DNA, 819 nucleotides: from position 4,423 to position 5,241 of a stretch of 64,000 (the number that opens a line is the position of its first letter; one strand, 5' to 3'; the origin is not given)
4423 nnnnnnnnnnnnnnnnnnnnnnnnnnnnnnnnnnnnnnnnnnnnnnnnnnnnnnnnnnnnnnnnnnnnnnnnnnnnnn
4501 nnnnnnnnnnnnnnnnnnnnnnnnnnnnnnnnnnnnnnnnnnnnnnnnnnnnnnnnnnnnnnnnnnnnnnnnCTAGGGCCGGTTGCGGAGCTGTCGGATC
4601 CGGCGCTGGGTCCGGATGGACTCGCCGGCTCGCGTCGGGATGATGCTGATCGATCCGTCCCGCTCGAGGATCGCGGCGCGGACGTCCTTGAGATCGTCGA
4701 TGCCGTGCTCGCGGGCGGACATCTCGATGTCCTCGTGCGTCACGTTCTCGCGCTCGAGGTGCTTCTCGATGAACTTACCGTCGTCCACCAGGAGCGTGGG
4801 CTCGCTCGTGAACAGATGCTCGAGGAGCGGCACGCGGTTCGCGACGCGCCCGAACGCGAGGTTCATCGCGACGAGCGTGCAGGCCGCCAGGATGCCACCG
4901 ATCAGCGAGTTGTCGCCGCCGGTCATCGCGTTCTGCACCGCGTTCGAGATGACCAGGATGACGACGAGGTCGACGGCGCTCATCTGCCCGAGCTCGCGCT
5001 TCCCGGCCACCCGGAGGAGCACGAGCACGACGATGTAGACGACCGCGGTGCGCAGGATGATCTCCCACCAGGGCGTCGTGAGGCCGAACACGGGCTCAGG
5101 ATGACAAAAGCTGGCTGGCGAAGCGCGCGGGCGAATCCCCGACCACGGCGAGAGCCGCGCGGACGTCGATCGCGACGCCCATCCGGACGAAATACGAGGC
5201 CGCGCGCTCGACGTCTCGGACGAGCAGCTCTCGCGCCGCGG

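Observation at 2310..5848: Translationally coupled operon: RIO-type kinase, DUF421, MFS transporter, ParB-like nuclease-domain protein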

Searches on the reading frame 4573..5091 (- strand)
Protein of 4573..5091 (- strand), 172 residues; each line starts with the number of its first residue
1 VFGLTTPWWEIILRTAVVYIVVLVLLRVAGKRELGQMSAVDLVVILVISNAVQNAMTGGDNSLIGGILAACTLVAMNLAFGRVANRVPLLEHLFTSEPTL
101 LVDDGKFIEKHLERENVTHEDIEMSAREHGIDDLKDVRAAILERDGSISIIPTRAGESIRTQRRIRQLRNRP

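Call 4: search_protein_families(library=pfam, proteins=[window:4573-5091:-], max_evalue=0.01)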
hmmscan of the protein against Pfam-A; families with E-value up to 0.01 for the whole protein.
window:4573-5091:- (172 aa): 2 families
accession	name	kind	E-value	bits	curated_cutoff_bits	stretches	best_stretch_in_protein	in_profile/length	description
PF04239.17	DUF421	-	2.4e-15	56.6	23.6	1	87-155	3-71/129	YetF C-terminal domain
PF20730.2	YetF_N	-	7.9e-05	22.8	26.5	1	10-55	3-48/76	YetF N-terminal transmembrane domain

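Call 5: search_protein_families(library=ncbifam, proteins=[window:4573-5091:-], max_evalue=0.01)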
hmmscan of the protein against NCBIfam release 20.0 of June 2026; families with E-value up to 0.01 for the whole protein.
window:4573-5091:- (172 aa): 0 families

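Call 7: search_protein_families(library=padloc, proteins=[window:4573-5091:-], max_evalue=0.1)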
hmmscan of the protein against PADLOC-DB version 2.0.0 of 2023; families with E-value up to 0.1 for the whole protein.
window:4573-5091:- (172 aa): 0 families

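Call 14: search_solved_structures(query=window:4573-5091:-, max_evalue=0.01, show_alignments=1)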
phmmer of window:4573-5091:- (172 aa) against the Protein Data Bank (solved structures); distinct sequences matched with E-value up to 0.01: 1.
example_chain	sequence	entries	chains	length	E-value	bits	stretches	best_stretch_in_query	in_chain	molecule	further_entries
3c6f_A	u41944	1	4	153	0.00017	24.6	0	94-153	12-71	YetF protein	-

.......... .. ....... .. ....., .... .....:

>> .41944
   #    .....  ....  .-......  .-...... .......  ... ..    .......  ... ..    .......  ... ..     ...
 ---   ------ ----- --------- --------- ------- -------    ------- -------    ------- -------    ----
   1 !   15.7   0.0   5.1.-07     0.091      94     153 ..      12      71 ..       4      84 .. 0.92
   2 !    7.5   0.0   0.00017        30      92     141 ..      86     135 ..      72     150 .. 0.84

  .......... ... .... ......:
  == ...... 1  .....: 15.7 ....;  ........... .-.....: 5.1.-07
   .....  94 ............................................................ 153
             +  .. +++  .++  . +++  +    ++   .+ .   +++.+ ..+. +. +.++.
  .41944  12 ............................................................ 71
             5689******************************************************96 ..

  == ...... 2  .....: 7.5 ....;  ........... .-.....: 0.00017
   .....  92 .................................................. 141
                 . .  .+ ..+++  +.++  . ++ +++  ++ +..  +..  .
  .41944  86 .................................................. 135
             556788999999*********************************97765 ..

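Call 45: find_homologous_proteins(query=window:4573-5088:-, max_evalue=0.001)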
Query window:4573-5088:- (171 aa): 3339 proteins with E <= 0.001 among 3493 candidates; the best 120 are listed.
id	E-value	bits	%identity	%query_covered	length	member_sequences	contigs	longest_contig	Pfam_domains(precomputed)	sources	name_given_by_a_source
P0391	2.7e-103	360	99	100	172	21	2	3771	PF04239.18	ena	-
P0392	6.9e-103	359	99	100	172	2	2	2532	PF04239.18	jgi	-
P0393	1.9e-89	315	88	100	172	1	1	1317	PF04239.18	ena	-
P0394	6.2e-89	314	86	99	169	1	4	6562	PF04239.18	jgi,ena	jgi:uncharacterized membrane protein YcaP (DUF421 family)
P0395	1.1e-87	310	85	100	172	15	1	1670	PF04239.18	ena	-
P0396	1.1e-87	310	85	99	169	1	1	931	PF04239.18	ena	-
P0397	3.0e-87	308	86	100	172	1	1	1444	PF04239.18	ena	-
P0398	6.5e-86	304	86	97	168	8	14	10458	PF04239.18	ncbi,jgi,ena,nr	ncbi:MAG: DUF421 domain-containing protein [Chloroflexi bacterium]|nr:MAG: DUF421 domain-containing 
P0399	1.8e-85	302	83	100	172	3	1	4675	PF04239.18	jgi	jgi:uncharacterized membrane protein YcaP (DUF421 family)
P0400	3.5e-84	298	84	100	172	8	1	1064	PF04239.18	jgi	jgi:uncharacterized membrane protein YcaP (DUF421 family)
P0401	4.6e-84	298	82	100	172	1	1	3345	PF04239.18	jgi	jgi:uncharacterized membrane protein YcaP (DUF421 family)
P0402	3.9e-83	295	82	100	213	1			PF04239.18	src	-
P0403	5.1e-83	295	84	99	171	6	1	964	PF04239.18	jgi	-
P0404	1.0e-82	294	81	94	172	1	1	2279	PF04239.18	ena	-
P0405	7.8e-81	287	82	99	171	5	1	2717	PF04239.18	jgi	jgi:uncharacterized membrane protein YcaP (DUF421 family)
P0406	2.7e-79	282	80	99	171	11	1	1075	PF04239.18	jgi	-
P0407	5.3e-78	278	78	98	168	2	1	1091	PF04239.18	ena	-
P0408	9.2e-77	274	76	99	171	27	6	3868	PF04239.18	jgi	-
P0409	1.2e-76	274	77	99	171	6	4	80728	PF20730.3,PF04239.18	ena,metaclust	metaclust:\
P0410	2.3e-75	270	77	98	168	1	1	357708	PF04239.18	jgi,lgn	jgi:uncharacterized membrane protein YcaP (DUF421 family)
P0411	4.2e-75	269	76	99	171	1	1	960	PF04239.18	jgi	jgi:uncharacterized membrane protein YcaP (DUF421 family)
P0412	4.3e-75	269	80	88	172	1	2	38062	PF04239.18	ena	-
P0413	6.9e-75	268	75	93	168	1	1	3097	PF04239.18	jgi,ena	jgi:uncharacterized membrane protein YcaP (DUF421 family)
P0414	5.5e-74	265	75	99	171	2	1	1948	PF20730.3,PF04239.18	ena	-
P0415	7.6e-74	265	75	98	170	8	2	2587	PF04239.18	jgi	jgi:uncharacterized membrane protein YcaP (DUF421 family)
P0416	3.1e-73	263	74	91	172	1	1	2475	PF04239.18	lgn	-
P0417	3.5e-73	263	74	99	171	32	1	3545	PF04239.18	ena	-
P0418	5.6e-73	262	74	99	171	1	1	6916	PF04239.18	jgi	jgi:uncharacterized membrane protein YcaP (DUF421 family)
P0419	1.5e-72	260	74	99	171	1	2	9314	PF04239.18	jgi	jgi:uncharacterized membrane protein YcaP (DUF421 family)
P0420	1.5e-71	257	75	99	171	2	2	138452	PF04239.18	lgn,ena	-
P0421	1.6e-71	257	74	99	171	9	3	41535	PF04239.18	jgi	jgi:uncharacterized membrane protein YcaP (DUF421 family)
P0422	2.5e-71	257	73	99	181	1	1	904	PF04239.18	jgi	jgi:uncharacterized membrane protein YcaP (DUF421 family)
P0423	5.4e-71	255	74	98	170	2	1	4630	PF04239.18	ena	-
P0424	1.7e-70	254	72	99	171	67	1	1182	PF04239.18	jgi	jgi:uncharacterized membrane protein YcaP (DUF421 family)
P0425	2.3e-70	253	72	99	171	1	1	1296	PF04239.18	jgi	jgi:uncharacterized membrane protein YcaP (DUF421 family)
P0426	4.3e-70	253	72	99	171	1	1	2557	PF04239.18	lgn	-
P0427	4.3e-70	253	72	99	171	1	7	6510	PF04239.18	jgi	jgi:uncharacterized membrane protein YcaP (DUF421 family)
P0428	4.4e-70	252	72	98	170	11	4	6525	PF04239.18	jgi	jgi:uncharacterized membrane protein YcaP (DUF421 family)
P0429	4.8e-70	252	73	99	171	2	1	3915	PF04239.18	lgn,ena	-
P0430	4.9e-70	252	72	99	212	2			PF04239.18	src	-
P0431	5.0e-70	252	73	99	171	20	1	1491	PF04239.18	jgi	jgi:uncharacterized membrane protein YcaP (DUF421 family)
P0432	6.1e-70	252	72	99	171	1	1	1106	PF04239.18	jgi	jgi:uncharacterized membrane protein YcaP (DUF421 family)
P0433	6.3e-70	252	73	98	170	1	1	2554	PF04239.18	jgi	jgi:uncharacterized membrane protein YcaP (DUF421 family)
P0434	7.2e-70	252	71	99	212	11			PF04239.18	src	-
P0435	8.2e-70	252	71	99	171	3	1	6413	PF04239.18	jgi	jgi:uncharacterized membrane protein YcaP (DUF421 family)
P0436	9.2e-70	251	72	99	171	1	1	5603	PF04239.18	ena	-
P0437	1.0e-69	251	74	99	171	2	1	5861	PF04239.18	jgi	jgi:uncharacterized membrane protein YcaP (DUF421 family)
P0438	1.1e-69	251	72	99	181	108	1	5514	PF04239.18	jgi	-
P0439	1.2e-69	251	74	99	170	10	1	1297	PF04239.18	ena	-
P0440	1.5e-69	251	71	99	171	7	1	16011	PF04239.18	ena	-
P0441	1.5e-69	251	71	99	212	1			PF04239.18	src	-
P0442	1.5e-69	251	72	99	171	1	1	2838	PF04239.18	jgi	jgi:uncharacterized membrane protein YcaP (DUF421 family)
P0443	1.8e-69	250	72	99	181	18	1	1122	PF04239.18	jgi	-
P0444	1.9e-69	250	72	91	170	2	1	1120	PF04239.18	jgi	jgi:uncharacterized membrane protein YcaP (DUF421 family)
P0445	2.2e-69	250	71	99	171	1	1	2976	PF04239.18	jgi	jgi:uncharacterized membrane protein YcaP (DUF421 family)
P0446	3.9e-69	249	73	98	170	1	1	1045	PF04239.18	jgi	jgi:uncharacterized membrane protein YcaP (DUF421 family)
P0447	4.2e-69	249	72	99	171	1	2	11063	PF04239.18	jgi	jgi:uncharacterized membrane protein YcaP (DUF421 family)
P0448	4.6e-69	249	71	99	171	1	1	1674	PF04239.18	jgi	jgi:uncharacterized membrane protein YcaP (DUF421 family)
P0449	4.8e-69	249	73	99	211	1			PF04239.18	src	-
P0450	4.8e-69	249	71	99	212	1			PF04239.18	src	-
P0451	4.9e-69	249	72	99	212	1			PF04239.18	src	-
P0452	6.2e-69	249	73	99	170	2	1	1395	PF04239.18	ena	-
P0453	7.4e-69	248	72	99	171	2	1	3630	PF04239.18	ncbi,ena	-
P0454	8.0e-69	248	70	91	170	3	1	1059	PF04239.18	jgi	jgi:uncharacterized membrane protein YcaP (DUF421 family)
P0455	8.8e-69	248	70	99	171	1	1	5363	PF04239.18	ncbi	-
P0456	9.0e-69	248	71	99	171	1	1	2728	PF04239.18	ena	-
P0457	1.1e-68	248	71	99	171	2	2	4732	PF04239.18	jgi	jgi:uncharacterized membrane protein YcaP (DUF421 family)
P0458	1.2e-68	248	71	99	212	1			PF04239.18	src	-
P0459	1.2e-68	248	73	99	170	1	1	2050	PF04239.18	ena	-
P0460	1.2e-68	248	71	99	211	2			PF04239.18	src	-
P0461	1.4e-68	248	70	99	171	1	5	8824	PF04239.18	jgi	jgi:uncharacterized membrane protein YcaP (DUF421 family)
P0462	1.5e-68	247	71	99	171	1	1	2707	PF04239.18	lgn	-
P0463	1.5e-68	247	71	99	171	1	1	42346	PF04239.18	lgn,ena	-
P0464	1.6e-68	247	72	99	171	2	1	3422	PF04239.18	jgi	jgi:uncharacterized membrane protein YcaP (DUF421 family)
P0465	1.6e-68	247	71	99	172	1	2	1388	PF04239.18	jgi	jgi:uncharacterized membrane protein YcaP (DUF421 family)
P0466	1.8e-68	247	70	99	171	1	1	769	PF04239.18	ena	-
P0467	1.8e-68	247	72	99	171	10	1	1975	PF04239.18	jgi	jgi:uncharacterized membrane protein YcaP (DUF421 family)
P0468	1.8e-68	247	71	99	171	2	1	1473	PF04239.18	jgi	jgi:uncharacterized membrane protein YcaP (DUF421 family)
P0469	1.9e-68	247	69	99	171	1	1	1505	PF04239.18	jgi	jgi:uncharacterized membrane protein YcaP (DUF421 family)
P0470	2.0e-68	247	74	99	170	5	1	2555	PF04239.18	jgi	-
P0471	2.5e-68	247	69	99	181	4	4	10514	PF04239.18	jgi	jgi:uncharacterized membrane protein YcaP (DUF421 family)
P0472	2.6e-68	247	71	99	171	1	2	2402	PF04239.18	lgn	-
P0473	3.5e-68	246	70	99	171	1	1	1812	PF04239.18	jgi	jgi:uncharacterized membrane protein YcaP (DUF421 family)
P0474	4.1e-68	246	73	98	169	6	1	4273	PF04239.18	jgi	jgi:uncharacterized membrane protein YcaP (DUF421 family)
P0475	4.3e-68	246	69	99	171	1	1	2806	PF04239.18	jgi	-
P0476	4.3e-68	246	71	99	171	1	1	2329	PF04239.18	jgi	jgi:uncharacterized membrane protein YcaP (DUF421 family)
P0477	4.4e-68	246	71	99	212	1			PF04239.18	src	-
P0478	4.5e-68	246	71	99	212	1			PF04239.18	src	-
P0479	4.6e-68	246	71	99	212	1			PF04239.18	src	-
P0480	4.9e-68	246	70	99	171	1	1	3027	PF04239.18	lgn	-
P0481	5.4e-68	246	69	99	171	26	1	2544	PF04239.18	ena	-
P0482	5.9e-68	246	72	99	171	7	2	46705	PF04239.18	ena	-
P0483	6.0e-68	246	71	99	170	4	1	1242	PF04239.18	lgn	-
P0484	6.5e-68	245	71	99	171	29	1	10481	PF04239.18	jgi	jgi:uncharacterized membrane protein YcaP (DUF421 family)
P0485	6.8e-68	245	70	99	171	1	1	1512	PF04239.18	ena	-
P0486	7.4e-68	245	71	99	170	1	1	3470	PF04239.18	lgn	-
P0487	9.2e-68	245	73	99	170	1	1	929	PF04239.18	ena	-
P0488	9.7e-68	245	71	99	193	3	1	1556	PF04239.18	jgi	jgi:uncharacterized membrane protein YcaP (DUF421 family)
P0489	1.1e-67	245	74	90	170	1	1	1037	PF04239.18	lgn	-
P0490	1.1e-67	245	72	99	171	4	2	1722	PF04239.18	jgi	-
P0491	1.2e-67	245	70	99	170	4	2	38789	PF04239.18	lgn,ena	-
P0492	1.4e-67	244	71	98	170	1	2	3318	PF04239.18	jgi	jgi:uncharacterized membrane protein YcaP (DUF421 family)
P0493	1.4e-67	244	72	99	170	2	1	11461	PF04239.18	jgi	jgi:uncharacterized membrane protein YcaP (DUF421 family)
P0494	1.7e-67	244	70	99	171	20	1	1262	PF04239.18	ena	-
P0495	1.9e-67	244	71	99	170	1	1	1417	PF04239.18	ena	-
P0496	1.9e-67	244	71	98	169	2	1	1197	PF04239.18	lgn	-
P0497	1.9e-67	244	71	99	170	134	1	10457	PF04239.18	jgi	-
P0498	2.0e-67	244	71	99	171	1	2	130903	PF04239.18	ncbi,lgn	ncbi:MAG: DUF421 domain-containing protein [Candidatus Limnocylindria bacterium]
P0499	2.1e-67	244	69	99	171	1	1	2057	PF04239.18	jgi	jgi:uncharacterized membrane protein YcaP (DUF421 family)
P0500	2.9e-67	243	71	99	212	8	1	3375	PF04239.18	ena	-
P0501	3.2e-67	243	66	99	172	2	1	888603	PF04239.18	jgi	jgi:uncharacterized membrane protein YcaP (DUF421 family)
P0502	3.3e-67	243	69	98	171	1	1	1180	PF04239.18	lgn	-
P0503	3.3e-67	243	70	98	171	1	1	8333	PF04239.18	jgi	jgi:uncharacterized membrane protein YcaP (DUF421 family)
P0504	3.3e-67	243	71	99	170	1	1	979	PF04239.18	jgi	jgi:uncharacterized membrane protein YcaP (DUF421 family)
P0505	3.5e-67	243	72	99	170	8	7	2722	PF04239.18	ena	-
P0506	4.2e-67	243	70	100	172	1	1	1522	PF20730.3,PF04239.18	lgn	-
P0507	5.2e-67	242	71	99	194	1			PF04239.18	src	-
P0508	5.5e-67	242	71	99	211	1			PF04239.18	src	-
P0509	5.6e-67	242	71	99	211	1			PF04239.18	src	-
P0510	5.8e-67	242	72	99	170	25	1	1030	PF04239.18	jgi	jgi:uncharacterized membrane protein YcaP (DUF421 family)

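Call 46: find_encoding_contigs(protein=P0501, flank=6000, max_places=2)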
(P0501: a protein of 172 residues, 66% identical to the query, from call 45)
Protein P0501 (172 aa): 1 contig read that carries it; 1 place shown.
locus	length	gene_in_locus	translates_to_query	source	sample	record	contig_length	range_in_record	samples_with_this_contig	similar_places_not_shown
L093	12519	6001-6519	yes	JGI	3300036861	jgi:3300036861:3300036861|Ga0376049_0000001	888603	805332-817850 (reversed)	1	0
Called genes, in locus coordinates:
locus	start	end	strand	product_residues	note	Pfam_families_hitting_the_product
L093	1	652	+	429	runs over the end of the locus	PF13439:Glyco_transf_4, PF00534:Glycos_transf_1, PF13692:Glyco_trans_1_4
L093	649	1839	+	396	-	PF04041:Glyco_hydro_130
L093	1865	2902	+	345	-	-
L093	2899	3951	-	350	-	PF00174:Oxidored_molyb, PF03404:Mo-co_dimer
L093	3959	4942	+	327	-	PF00174:Oxidored_molyb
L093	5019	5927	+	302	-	PF01520:Amidase_3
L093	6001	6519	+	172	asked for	PF04239:DUF421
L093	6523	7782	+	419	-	PF05977:MFS_3, PF07690:MFS_1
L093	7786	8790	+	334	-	-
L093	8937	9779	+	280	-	-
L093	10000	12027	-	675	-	PF02638:GHL10, PF13620:CarboxypepD_reg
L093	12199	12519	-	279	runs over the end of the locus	PF00561:Abhydrolase_1, PF12146:Hydrolase_4, PF12697:Abhydrolase_6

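Call 47: find_encoding_contigs(protein=P0409, flank=6000, max_places=2)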
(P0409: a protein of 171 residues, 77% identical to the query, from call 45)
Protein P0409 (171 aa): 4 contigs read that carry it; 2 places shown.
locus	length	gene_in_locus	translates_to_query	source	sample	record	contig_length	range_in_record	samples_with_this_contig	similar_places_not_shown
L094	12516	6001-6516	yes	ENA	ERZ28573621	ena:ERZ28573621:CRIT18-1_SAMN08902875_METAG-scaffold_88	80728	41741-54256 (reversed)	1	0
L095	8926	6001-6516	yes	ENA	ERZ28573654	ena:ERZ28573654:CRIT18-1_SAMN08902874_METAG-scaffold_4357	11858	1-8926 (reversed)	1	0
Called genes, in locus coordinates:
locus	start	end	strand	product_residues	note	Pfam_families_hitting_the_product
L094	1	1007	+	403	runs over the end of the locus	PF04041:Glyco_hydro_130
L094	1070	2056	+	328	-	-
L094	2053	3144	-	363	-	PF00174:Oxidored_molyb, PF03404:Mo-co_dimer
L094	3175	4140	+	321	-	PF00174:Oxidored_molyb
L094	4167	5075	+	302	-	PF01520:Amidase_3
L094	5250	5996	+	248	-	PF01163:RIO1, PF06293:Kdo (weak)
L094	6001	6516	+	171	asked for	PF20730:YetF_N (weak), PF04239:DUF421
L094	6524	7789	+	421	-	PF05977:MFS_3, PF07690:MFS_1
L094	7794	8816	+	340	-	-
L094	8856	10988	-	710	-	PF02638:GHL10, PF13620:CarboxypepD_reg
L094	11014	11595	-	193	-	PF00561:Abhydrolase_1, PF12697:Abhydrolase_6 (weak)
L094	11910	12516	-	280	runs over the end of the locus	PF03009:GDPD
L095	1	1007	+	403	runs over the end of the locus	PF04041:Glyco_hydro_130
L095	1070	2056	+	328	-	-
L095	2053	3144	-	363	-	PF00174:Oxidored_molyb, PF03404:Mo-co_dimer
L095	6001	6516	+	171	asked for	PF20730:YetF_N (weak), PF04239:DUF421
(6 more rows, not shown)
